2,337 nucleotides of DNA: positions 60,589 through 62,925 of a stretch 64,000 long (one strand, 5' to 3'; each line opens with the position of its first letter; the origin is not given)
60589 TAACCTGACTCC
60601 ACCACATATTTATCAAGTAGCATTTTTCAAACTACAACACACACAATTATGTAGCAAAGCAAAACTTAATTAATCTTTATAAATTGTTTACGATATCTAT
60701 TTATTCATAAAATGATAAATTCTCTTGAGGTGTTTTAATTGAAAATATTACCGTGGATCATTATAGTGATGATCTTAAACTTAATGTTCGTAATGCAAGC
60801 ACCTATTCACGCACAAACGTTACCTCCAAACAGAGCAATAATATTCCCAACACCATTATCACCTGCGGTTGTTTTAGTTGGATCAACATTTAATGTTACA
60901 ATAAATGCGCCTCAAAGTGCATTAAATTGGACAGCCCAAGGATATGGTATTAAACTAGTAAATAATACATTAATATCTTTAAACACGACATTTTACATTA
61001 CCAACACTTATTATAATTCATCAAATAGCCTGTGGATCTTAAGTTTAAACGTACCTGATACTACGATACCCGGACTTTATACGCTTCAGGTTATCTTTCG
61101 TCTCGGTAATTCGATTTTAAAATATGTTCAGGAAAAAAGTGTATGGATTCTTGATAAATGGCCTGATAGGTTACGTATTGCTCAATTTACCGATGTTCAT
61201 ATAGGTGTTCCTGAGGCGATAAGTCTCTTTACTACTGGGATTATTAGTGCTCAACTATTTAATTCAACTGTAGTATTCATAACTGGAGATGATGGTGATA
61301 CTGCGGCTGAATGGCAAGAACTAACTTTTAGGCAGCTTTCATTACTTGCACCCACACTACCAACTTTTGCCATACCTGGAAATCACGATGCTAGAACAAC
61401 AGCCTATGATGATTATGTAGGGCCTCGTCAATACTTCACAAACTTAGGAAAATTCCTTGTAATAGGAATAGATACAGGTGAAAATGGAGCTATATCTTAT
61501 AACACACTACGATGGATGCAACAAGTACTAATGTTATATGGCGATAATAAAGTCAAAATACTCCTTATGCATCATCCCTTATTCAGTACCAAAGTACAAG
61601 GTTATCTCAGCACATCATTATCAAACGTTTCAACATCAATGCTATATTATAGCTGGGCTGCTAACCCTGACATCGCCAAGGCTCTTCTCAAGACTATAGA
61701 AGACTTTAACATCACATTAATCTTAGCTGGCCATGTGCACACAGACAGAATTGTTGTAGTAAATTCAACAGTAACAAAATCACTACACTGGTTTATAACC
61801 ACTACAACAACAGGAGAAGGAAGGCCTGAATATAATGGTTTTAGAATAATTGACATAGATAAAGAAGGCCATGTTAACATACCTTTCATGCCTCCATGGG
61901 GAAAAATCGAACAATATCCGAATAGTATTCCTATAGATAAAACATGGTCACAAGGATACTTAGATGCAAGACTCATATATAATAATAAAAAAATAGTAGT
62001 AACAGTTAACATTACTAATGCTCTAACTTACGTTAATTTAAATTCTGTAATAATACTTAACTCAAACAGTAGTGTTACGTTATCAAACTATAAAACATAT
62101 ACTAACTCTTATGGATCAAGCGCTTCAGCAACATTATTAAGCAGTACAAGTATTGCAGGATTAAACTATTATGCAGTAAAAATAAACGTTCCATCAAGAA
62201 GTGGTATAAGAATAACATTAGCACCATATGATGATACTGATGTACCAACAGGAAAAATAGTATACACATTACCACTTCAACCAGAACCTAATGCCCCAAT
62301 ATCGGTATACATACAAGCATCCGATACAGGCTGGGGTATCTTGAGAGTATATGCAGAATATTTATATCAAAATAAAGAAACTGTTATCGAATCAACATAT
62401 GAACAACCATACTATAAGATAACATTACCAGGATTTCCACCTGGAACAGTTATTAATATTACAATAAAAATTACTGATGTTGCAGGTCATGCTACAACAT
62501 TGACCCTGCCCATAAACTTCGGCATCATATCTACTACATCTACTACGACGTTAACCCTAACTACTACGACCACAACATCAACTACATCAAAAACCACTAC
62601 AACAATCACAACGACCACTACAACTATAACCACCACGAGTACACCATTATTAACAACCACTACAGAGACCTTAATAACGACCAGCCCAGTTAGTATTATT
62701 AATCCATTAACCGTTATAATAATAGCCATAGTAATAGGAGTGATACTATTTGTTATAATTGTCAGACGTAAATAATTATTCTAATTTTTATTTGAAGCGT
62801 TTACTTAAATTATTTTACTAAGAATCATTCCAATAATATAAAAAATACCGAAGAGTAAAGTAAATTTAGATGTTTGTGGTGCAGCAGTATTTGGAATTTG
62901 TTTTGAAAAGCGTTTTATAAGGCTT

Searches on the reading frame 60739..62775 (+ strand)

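Call 76: search_protein_families(library=pfam, proteins=[window:60739-62775:+], max_evalue=0.0001)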
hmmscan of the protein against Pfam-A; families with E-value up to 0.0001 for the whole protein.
window:60739-62775:+ (678 aa): 1 family
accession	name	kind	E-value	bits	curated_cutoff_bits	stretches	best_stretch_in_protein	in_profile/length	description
PF00149.33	Metallophos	-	8.9e-13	49.5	21.5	1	145-335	1-190/191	Calcineurin-like phosphoesterase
